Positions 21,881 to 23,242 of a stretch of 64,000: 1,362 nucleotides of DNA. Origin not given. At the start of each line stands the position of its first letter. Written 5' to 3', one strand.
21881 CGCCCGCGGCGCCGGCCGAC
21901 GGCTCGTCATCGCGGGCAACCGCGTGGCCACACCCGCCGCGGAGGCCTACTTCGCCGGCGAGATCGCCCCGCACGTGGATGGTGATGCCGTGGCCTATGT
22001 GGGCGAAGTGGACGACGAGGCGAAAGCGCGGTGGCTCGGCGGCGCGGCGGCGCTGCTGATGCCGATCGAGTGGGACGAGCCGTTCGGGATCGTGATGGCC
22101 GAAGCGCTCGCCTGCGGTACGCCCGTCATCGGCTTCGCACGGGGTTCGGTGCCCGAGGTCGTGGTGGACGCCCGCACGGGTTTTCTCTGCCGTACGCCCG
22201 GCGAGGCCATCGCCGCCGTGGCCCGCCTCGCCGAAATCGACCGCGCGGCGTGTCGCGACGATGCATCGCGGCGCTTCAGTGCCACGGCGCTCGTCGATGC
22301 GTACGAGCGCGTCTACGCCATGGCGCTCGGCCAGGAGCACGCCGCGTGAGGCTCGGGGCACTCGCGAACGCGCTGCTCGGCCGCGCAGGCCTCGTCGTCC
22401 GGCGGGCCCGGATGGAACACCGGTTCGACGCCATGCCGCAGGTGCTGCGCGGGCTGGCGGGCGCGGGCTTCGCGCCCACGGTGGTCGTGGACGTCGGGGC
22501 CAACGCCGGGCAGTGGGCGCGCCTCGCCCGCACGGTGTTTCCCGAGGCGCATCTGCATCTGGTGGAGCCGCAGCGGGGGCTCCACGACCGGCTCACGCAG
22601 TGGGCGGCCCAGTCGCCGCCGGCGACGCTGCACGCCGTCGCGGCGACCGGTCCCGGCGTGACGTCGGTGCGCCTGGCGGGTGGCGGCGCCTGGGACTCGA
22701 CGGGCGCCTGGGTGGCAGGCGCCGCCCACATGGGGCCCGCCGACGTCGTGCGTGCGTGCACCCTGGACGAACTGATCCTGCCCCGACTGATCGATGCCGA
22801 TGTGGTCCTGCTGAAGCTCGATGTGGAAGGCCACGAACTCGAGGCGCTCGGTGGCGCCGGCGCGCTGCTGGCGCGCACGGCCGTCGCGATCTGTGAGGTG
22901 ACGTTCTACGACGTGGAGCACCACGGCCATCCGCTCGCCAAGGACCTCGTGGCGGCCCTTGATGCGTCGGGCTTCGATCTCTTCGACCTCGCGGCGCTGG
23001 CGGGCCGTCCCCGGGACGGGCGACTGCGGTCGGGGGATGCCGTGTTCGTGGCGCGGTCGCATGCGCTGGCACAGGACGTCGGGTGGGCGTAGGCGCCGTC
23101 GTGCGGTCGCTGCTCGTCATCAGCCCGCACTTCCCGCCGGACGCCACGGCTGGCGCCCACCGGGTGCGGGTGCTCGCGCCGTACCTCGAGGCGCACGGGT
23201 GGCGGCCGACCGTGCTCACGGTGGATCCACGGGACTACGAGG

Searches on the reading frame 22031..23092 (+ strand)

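Call 51: search_protein_families(library=pfam, proteins=[window:22031-23092:+], max_evalue=0.001)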
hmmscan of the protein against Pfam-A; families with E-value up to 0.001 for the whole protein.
window:22031-23092:+ (353 aa): 1 family
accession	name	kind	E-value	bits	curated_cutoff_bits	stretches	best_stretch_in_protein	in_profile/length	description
PF05050.19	Methyltransf_21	-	1.5e-13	51.7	22.7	1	154-314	1-170/173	Methyltransferase FkbM domain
